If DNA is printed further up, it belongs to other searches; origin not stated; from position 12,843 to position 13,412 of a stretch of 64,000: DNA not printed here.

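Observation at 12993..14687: Cys-rich small membrane protein flanked by a minimal metzincin and a divergent O-methyltransferase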

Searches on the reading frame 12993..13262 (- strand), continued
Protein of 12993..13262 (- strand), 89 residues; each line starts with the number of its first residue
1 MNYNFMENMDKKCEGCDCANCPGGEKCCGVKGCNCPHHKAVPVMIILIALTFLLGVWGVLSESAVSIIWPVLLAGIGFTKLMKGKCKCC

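Call 55: find_homologous_proteins(query=A2, max_evalue=0.001)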
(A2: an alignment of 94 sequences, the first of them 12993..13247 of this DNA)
Query A2 (94 sequences) (84 aa, profile of the alignment): 82 proteins with E <= 0.001 among 1834 candidates.
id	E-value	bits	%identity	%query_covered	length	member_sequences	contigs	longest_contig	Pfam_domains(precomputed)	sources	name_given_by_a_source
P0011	6.0e-26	108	61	68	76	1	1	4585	PF22570.2,PF18917.6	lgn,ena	-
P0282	1.9e-24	104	63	68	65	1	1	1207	PF22570.2,PF18917.6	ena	-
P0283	4.8e-24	102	45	100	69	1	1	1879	PF22570.2,PF18917.6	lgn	-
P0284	5.6e-24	102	61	68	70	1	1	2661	PF22570.2,PF18917.6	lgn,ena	-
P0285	8.4e-24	101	56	70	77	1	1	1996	PF22570.2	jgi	jgi:hypothetical protein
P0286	9.0e-24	101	66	70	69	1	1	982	PF22570.2,PF18917.6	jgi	jgi:hypothetical protein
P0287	9.4e-24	101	53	70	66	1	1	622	PF22570.2,PF18917.6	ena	-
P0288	1.1e-23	101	51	68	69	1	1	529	PF22570.2,PF18917.6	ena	-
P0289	2.7e-23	100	60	68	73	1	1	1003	PF22570.2,PF18917.6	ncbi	-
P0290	4.8e-23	99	46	80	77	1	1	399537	PF22570.2,PF18917.6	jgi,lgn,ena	-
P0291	5.7e-23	99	56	74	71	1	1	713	PF22570.2,PF18917.6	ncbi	-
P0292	6.8e-23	99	46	68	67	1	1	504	PF22570.2,PF18917.6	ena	-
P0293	9.9e-23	98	59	67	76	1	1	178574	-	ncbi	-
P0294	1.7e-22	97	58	76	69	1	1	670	PF22570.2,PF18917.6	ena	-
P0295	2.2e-22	97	49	70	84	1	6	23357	PF22570.2,PF18917.6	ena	-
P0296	2.5e-22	97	56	68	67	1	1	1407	PF22570.2,PF18917.6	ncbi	-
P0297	3.4e-22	96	46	85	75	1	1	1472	PF22570.2,PF18917.6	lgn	-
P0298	5.8e-22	96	60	68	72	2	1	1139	PF22570.2,PF18917.6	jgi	jgi:hypothetical protein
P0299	6.0e-22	96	46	73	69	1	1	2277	PF22570.2,PF18917.6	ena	-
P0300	6.0e-22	96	61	68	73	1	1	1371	PF18917.6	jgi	-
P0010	1.6e-21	94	70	75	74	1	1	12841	-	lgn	-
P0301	2.1e-21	94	47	69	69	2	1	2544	PF22570.2,PF18917.6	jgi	-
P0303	2.4e-21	94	52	67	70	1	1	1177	PF22570.2,PF18917.6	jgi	jgi:uncharacterized membrane protein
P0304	3.8e-21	93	49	68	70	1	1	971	PF22570.2,PF18917.6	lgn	-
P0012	5.0e-21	93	60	62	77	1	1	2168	PF22570.2,PF18917.6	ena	-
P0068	5.8e-21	92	48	69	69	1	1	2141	PF22570.2,PF18917.6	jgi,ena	-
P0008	7.0e-21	92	60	98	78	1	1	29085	PF22570.2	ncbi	-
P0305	9.3e-21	92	59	68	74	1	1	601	PF22570.2,PF18917.6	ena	-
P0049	1.1e-20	91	38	77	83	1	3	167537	PF22570.2,PF18917.6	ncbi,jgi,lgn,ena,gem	ncbi:MAG: DUF5668 domain-containing protein [Candidatus Falkowbacteria bacterium]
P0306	1.3e-20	91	53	70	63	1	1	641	PF22570.2,PF18917.6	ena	-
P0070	1.5e-20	91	40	68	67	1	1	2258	PF22570.2,PF18917.6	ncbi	-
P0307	1.9e-20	91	51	76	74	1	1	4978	PF22570.2,PF18917.6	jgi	-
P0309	2.5e-20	90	49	65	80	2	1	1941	PF18917.6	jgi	-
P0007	2.5e-20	90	62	100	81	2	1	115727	-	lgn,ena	-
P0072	3.6e-20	90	49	68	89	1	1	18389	PF22570.2,PF18917.6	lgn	-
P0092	5.2e-20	89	40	68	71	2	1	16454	PF22570.2,PF18917.6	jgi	jgi:hypothetical protein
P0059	5.6e-20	89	46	79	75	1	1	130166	PF22570.2,PF18917.6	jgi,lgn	-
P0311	8.3e-20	89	56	70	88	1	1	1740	PF22570.2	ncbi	ncbi:MAG: LiaF transmembrane domain-containing protein [Candidatus Saccharimonadales bacterium]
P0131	1.5e-19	88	41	70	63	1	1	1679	PF22570.2,PF18917.6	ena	-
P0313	1.5e-19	88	56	79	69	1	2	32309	PF22570.2,PF18917.6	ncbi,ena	-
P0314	1.7e-19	88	53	68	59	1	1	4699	PF22570.2,PF18917.6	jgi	-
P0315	1.8e-19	88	42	68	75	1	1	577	PF18917.6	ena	-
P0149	1.8e-19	88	41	70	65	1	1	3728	PF22570.2,PF18917.6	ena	-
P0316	3.4e-19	87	58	68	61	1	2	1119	PF22570.2,PF18917.6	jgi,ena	-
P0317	4.2e-19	86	50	68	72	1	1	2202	PF22570.2,PF18917.6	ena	-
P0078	4.4e-19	86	40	74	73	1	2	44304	PF22570.2,PF18917.6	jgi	jgi:Domain of unknown function (DUF5668)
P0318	4.4e-19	86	55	76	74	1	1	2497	PF22570.2,PF18917.6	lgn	-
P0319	5.0e-19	86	47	68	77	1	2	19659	PF22570.2,PF18917.6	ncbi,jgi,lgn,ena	-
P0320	5.1e-19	86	40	79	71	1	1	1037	PF22570.2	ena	-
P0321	5.3e-19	86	54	62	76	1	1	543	PF18917.6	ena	-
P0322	6.6e-19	86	56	70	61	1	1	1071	PF22570.2,PF18917.6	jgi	jgi:hypothetical protein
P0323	8.0e-19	86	51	80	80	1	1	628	PF22570.2,PF18917.6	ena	-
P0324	9.2e-19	85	53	68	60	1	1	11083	PF22570.2,PF18917.6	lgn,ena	-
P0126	1.0e-18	85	37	80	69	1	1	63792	PF22570.2,PF18917.6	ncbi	-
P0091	1.6e-18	85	38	81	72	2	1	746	PF22570.2,PF18917.6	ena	-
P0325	2.0e-18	84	43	79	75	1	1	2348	PF22570.2,PF18917.6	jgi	jgi:hypothetical protein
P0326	3.2e-18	84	56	70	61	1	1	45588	PF22570.2,PF18917.6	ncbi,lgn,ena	-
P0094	4.4e-18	83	46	67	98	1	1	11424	PF22570.2,PF18917.6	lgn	-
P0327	4.9e-18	83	50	67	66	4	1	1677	PF22570.2,PF18917.6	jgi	-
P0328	8.3e-18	82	49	100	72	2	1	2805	PF22570.2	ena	-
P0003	1.8e-17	81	61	100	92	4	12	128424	-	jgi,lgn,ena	-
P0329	3.5e-17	80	50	43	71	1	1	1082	PF22570.2,PF18917.6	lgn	-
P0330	4.7e-16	77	50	60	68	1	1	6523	PF22570.2,PF18917.6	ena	-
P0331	6.4e-15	73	53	70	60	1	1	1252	PF22570.2,PF18917.6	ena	-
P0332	1.1e-14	72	54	70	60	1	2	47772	PF22570.2,PF18917.6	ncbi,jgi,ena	ncbi:MAG: DUF5668 domain-containing protein [Candidatus Staskawiczbacteria bacterium]|jgi:hypothetic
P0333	7.0e-13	66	48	79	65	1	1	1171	PF22570.2,PF18917.6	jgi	jgi:hypothetical protein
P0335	3.0e-7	48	29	61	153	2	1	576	PF22570.2,PF18917.6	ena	-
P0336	1.8e-5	43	29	57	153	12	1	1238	PF22570.2,PF18917.6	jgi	-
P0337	3.7e-5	42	22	67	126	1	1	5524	PF22570.2,PF18917.6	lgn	-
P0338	1.4e-4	40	27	54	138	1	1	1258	PF22570.2,PF18917.6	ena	-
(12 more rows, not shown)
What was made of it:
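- Closest known: LiaI / LiaF N-terminal transmembrane hairpin. Same: NCBI already names some members 'DUF5668 domain-containing' or 'LiaF transmembrane domain-containing' (call 55).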
